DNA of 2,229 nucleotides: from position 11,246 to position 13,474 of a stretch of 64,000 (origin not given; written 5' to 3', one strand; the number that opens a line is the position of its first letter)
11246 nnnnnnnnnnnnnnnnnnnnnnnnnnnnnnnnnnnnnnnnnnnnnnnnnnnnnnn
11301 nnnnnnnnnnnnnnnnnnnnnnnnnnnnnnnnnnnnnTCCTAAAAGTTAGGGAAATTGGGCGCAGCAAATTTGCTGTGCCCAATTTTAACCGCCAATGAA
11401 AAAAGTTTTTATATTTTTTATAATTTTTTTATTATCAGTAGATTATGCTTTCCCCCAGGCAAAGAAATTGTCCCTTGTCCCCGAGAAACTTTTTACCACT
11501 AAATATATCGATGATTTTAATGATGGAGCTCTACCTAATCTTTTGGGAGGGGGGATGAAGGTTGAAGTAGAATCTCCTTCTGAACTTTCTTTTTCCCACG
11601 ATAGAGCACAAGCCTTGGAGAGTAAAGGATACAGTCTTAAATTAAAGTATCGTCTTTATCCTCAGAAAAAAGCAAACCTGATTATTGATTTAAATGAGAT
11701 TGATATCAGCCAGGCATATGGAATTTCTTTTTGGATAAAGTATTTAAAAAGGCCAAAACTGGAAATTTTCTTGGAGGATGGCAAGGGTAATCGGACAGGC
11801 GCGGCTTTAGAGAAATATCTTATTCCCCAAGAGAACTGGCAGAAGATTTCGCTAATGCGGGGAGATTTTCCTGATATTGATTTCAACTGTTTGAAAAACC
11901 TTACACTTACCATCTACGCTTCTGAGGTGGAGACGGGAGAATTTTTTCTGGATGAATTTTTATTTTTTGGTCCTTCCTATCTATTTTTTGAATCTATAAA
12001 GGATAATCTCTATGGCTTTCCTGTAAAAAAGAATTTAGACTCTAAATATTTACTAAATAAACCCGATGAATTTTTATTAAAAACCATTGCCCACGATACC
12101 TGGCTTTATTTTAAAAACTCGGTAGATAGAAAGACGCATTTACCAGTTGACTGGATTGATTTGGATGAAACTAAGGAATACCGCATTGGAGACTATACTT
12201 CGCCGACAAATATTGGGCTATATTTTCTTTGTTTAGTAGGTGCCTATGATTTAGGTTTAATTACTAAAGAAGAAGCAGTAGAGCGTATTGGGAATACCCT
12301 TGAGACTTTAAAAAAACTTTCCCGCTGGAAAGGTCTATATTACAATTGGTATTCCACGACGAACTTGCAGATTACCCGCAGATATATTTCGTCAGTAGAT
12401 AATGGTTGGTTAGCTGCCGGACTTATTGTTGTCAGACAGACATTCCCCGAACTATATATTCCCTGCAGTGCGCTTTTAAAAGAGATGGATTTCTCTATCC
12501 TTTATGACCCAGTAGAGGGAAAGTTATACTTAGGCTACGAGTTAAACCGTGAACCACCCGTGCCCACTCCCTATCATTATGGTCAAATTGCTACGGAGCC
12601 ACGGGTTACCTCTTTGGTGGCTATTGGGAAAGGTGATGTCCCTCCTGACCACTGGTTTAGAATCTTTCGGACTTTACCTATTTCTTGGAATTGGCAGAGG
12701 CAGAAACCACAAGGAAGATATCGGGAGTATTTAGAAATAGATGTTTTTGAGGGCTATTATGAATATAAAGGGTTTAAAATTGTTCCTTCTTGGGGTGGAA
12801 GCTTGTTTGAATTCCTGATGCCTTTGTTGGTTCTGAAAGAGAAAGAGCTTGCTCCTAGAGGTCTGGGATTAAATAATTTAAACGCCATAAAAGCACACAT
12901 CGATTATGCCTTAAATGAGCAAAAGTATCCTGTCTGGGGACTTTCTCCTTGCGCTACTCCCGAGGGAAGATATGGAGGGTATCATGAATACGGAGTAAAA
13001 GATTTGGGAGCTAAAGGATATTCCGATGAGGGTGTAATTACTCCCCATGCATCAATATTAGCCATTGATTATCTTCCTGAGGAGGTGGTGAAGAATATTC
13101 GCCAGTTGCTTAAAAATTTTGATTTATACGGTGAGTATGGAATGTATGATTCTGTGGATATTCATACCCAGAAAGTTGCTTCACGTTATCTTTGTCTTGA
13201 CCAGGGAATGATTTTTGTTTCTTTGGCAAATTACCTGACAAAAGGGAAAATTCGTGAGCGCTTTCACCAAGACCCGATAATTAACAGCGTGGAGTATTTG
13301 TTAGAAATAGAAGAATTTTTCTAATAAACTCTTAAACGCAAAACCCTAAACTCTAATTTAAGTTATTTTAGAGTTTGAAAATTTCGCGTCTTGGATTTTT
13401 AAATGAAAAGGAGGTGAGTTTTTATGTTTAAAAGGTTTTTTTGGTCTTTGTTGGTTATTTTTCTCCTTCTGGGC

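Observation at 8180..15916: Candidate beta-glucan (possibly beta-1,2-glucan/cellodextrin) scavenging locus: cytoplasmic GH94 phosphorylase next to secreted (alpha/alpha)6 hydrolase-like paralogs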

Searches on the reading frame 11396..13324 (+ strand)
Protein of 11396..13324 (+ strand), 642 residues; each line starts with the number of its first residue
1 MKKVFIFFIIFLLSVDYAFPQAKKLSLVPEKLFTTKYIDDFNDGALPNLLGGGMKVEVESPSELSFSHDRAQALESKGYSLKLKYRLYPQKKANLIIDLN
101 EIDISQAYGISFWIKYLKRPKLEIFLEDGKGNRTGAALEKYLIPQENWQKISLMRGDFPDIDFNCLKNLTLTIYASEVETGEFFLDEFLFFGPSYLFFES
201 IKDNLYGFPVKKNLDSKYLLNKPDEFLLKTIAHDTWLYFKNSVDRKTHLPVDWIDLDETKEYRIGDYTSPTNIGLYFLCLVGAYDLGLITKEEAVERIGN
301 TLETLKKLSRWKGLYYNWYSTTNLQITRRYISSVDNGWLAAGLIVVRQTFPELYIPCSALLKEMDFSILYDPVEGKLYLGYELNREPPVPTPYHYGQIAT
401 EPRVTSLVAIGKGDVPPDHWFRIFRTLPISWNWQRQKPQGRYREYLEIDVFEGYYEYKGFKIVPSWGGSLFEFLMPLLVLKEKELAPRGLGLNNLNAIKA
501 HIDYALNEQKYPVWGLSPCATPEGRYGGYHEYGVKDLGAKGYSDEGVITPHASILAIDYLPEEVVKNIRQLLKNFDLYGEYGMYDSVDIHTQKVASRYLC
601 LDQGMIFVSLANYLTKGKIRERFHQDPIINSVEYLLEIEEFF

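Call 5: search_protein_families(library=pfam, proteins=[window:11396-13324:+], max_evalue=0.01)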
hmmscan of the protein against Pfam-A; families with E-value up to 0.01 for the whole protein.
window:11396-13324:+ (642 aa): 2 families
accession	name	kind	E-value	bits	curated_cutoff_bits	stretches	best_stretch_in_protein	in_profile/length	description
PF10091.15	Glycoamylase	-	3.6e-23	82.7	27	1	449-625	35-219/221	Putative glucoamylase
PF11329.14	DUF3131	-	7.2e-07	29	20.3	1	231-365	2-137/367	Protein of unknown function (DUF3131)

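Call 11: search_solved_structures(query=window:11396-13324:+, max_evalue=1, show_alignments=2)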
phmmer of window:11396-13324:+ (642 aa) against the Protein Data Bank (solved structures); distinct sequences matched with E-value up to 1: 11.
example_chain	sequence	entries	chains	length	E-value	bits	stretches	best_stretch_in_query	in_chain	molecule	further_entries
8wy1_A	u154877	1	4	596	9.6e-54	186.4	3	227-352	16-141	Glycosyltransferase 36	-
8rf9_A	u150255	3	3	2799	4e-52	181.1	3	219-348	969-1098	Cyclic beta 1-2 glucan synthetase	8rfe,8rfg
8rf0_A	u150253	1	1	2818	4.1e-52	181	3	219-348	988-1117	Cyclic beta-(1,2)-glucan synthase NdvB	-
3eu8_A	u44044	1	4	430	5.8e-15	58.2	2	492-627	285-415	putative glucoamylase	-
8xuj_A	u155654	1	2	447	1.1e-14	57.3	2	457-607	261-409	Membrane protein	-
4qt9_A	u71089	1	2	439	1.8e-14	56.6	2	534-626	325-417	putative glucoamylase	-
4gl3_A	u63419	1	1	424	9.9e-10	41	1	511-627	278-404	putative glucoamylase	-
5gzh_A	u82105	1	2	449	1.4e-08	37.1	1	492-623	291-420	Endo-beta-1,2-glucanase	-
5gzk_A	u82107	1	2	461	1.6e-08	37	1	492-623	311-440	Uncharacterized protein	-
5z06_A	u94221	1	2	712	1.1e-05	27.6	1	541-616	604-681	BDI_3064 protein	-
8xul_A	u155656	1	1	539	7.5e-05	24.8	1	464-614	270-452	XCC2207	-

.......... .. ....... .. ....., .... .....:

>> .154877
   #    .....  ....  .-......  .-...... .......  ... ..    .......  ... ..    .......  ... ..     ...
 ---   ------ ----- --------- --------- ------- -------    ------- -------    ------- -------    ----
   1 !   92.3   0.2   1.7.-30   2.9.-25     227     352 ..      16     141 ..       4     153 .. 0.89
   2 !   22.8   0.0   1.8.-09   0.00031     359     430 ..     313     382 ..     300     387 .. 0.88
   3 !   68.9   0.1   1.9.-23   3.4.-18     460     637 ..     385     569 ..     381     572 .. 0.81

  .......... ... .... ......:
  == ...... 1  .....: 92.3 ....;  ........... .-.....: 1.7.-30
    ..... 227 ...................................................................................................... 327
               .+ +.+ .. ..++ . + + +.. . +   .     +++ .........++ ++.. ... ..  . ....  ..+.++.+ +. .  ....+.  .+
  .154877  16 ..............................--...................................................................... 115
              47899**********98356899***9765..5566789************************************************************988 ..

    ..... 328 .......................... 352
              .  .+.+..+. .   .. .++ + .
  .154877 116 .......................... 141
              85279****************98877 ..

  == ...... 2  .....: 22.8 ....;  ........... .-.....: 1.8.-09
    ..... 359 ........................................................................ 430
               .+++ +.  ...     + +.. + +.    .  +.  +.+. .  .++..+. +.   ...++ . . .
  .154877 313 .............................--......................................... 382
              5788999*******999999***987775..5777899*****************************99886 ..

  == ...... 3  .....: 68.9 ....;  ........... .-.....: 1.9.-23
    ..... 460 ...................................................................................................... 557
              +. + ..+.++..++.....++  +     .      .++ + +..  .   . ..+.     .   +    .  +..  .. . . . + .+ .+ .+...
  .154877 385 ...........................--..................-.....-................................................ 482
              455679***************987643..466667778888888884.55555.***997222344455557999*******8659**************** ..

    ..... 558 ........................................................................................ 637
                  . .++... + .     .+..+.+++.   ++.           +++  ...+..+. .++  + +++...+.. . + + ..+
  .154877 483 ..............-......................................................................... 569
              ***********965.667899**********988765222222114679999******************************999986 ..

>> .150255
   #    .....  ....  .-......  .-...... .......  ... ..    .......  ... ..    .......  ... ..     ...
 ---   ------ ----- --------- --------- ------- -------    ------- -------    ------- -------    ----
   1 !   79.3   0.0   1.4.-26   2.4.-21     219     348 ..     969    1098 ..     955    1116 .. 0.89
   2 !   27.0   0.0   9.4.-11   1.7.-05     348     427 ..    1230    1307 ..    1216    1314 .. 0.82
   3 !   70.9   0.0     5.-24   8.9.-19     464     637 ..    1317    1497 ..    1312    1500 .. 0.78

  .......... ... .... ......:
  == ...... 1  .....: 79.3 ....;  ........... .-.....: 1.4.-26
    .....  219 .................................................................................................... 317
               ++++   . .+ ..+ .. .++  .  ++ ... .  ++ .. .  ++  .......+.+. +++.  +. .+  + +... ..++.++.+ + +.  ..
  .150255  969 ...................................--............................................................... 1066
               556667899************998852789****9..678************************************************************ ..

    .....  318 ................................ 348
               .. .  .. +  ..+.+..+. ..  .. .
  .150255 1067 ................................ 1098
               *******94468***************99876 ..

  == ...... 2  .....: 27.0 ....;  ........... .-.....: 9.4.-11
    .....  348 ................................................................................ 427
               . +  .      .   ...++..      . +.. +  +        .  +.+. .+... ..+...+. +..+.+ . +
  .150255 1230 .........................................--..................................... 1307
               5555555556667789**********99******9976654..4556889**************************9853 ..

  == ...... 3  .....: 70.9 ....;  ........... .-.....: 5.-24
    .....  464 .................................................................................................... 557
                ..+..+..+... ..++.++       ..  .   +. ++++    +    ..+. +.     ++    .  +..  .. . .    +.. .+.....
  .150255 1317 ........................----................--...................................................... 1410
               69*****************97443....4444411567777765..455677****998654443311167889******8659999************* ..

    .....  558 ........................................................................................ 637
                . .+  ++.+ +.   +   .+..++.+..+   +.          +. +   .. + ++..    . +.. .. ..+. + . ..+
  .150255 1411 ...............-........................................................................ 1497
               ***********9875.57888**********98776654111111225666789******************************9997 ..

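Call 43: find_homologous_proteins(query=window:11396-13321:+, max_evalue=1e-10)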
Query window:11396-13321:+ (642 aa): 659 proteins with E <= 1e-10 among 8000 candidates; the best 120 are listed.
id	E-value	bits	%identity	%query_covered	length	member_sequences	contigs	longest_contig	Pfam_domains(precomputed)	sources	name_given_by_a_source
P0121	0.0e+0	1156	80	95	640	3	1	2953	PF10091.16,PF11329.15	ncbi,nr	ncbi:MAG: DUF3131 domain-containing protein [Candidatus Omnitrophica bacterium]|nr:DUF3131 domain-co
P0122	0.0e+0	1119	77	97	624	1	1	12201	PF10091.16,PF11329.15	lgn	-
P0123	0.0e+0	1116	75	100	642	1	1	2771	PF10091.16,PF11329.15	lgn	-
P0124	0.0e+0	1097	75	95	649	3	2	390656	PF10091.16,PF11329.15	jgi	-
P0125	4.3e-297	1005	67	100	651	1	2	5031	PF10091.16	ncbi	-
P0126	1.1e-295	1001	79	83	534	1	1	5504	PF10091.16,PF11329.15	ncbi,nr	ncbi:MAG: DUF3131 domain-containing protein, partial [Candidatus Omnitrophica bacterium]|nr:DUF3131 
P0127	2.2e-287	973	65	100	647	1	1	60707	PF10091.16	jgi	jgi:hypothetical protein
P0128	5.4e-280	949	63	99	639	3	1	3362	PF10091.16,PF11329.15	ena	-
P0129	2.6e-261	887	60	100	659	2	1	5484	PF10091.16,PF11329.15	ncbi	-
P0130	6.5e-249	846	60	100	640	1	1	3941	PF10091.16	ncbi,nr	ncbi:MAG: hypothetical protein NTZ48_03720 [Candidatus Omnitrophica bacterium]|nr:hypothetical prote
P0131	2.4e-243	828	84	64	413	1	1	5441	PF10091.16,PF11329.15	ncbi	ncbi:MAG: glucoamylase family protein, partial [Candidatus Omnitrophota bacterium]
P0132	4.5e-240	817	83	64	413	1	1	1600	PF10091.16,PF11329.15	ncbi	ncbi:MAG: glucoamylase family protein, partial [Candidatus Omnitrophota bacterium]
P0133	4.8e-217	741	52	100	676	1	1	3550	PF10091.16,PF11329.15,PF21582.4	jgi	-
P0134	3.7e-210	718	50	99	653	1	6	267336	PF10091.16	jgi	-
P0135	8.6e-210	717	42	71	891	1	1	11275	PF10091.16,PF11329.15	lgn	-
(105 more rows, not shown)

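Call 58: search_protein_families(library=ncbifam, proteins=[window:11396-13324:+], max_evalue=0.01)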
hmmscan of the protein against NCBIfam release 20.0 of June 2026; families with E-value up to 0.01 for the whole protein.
window:11396-13324:+ (642 aa): 0 families

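Call 78: predict_structure(alignment_id=A1)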
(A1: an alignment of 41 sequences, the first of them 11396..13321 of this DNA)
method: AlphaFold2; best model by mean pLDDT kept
length: 642 residues; sequences in the alignment: 41
mean_pLDDT: 91.3   pTM: 0.87
mean pLDDT of the five models: 91.3, 90.2, 90.2, 89.3, 89.1
residues with pLDDT >= 90: 498; 70-90: 110; 50-70: 21; < 50: 13
segments of 3 or more residues with pLDDT < 50: 19-30
pLDDT, mean of each block of 10 residues (from residue 1): 70 57 39 83 88 93 95 89 95 95 93 89 95 94 90 95 95 94 95 87 90 90 97 98 94 76 84 98 99 98 96 94 88 97 99 98 96 94 89 88 95 96 91 92 92 94 96 97 95 98 97 95 69 95 92 98 98 95 94 89 98 98 98 93 74
secondary structure, 60 per line:
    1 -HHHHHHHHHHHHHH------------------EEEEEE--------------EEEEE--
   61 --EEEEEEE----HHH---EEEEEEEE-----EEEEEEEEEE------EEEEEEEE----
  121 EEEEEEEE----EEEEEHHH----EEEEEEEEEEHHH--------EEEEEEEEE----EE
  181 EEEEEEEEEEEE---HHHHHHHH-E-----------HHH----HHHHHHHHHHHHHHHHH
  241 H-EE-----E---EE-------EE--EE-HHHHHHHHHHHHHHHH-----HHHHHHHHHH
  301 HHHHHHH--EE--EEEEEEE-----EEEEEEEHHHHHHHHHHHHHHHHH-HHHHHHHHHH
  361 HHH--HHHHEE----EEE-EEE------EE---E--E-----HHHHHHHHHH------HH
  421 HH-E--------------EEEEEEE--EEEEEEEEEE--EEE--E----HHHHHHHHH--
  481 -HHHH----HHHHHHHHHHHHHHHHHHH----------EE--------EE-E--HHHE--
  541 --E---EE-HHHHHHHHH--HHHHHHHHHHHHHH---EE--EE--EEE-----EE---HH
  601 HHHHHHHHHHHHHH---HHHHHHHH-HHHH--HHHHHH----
elements in order: H2-15 E34-39 E54-58 E63-69 E80-87 E93-102 E109-116 E121-128 E133-137 E145-154 E166-174 E179-192 H196-203 H224-241 H270-285 H291-307 E314-320 E326-332 H333-349 H351-363 H366-369 E376-378 E380-382 H403-412 H419-422 E439-445 E448-457 E460-462 H470-478 H482-485 H490-508 H550-558 H561-574 E586-588 H599-614 H618-625 H627-630 H633-638

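Call 80: fold_search(model_id=the predicted structure, library=pdb)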
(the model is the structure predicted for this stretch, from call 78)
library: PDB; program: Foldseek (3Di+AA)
matches with E <= 10: 1662; with E <= 0.001: 191
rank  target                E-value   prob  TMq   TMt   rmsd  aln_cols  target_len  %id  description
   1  8wy1_B                5.0e-24  1.00  0.56  0.63   5.0       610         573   23  The structure of cyclization domain in cyclic beta-1,2-glucan synthase from Thermoanaerobacter italicus (released 2024-02-14)
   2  8wy1_A                5.8e-24  1.00  0.56  0.62   4.7       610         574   24  The structure of cyclization domain in cyclic beta-1,2-glucan synthase from Thermoanaerobacter italicus (released 2024-02-14)
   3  8xuj_A                2.1e-21  1.00  0.51  0.76   5.4       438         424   23  Structure of beta-1,2-glucanase from Endozoicomonas elysicola (EeSGL1, ligand-free) (released 2025-01-22)
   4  5z06_A                4.6e-21  1.00  0.51  0.47  16.5       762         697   16  Crystal structure of beta-1,2-glucanase from Parabacteroides distasonis (released 2018-05-30)
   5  5z06_B                7.5e-21  1.00  0.53  0.49  16.8       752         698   15  Crystal structure of beta-1,2-glucanase from Parabacteroides distasonis (released 2018-05-30)
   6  8rfe_A                8.3e-21  1.00  0.55  0.13   7.0       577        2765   25  CgsiGP2 sample in nanodisc (released 2024-03-20)
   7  8rf9                  1.4e-20  1.00  0.55  0.14   6.1       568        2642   25  CgsiGP1 sample in nanodisc (released 2024-03-20)
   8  8xuj_B                3.0e-20  1.00  0.52  0.77   6.3       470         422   22  Structure of beta-1,2-glucanase from Endozoicomonas elysicola (EeSGL1, ligand-free) (released 2025-01-22)
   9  8rf0_A                8.5e-19  1.00  0.55  0.13   3.1       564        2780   26  WT-CGS sample in nanodisc (released 2024-03-20)
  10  4qt9_A                4.4e-18  1.00  0.51  0.77   5.7       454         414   19  Crystal structure of a putative glucoamylase (BACCAC_03554) from Bacteroides caccae ATCC 43185 at 2.05 A resolution (released 2014-08-06)
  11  3eu8_A                5.3e-18  1.00  0.52  0.77   5.4       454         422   20  Crystal structure of putative glucoamylase (YP_210071.1) from Bacteroides fragilis NCTC 9343 at 2.12 A resolution (released 2008-10-21)
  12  4qt9_B                9.2e-18  1.00  0.51  0.78   5.6       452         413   19  Crystal structure of a putative glucoamylase (BACCAC_03554) from Bacteroides caccae ATCC 43185 at 2.05 A resolution (released 2014-08-06)
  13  5gzh_A                2.5e-17  1.00  0.52  0.76   5.4       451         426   18  Endo-beta-1,2-glucanase from Chitinophaga pinensis - ligand free form (released 2017-03-15)
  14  5gzk_A                5.5e-17  1.00  0.52  0.79   5.4       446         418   18  Endo-beta-1,2-glucanase from Chitinophaga pinensis - sophorotriose and glucose complex (released 2017-03-15)
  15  4gl3                  9.9e-16  1.00  0.51  0.78   5.4       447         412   19  Crystal structure of a putative glucoamylase (BACUNI_03963) from Bacteroides uniformis ATCC 8492 at 2.01 A resolution (released 2012-08-29)
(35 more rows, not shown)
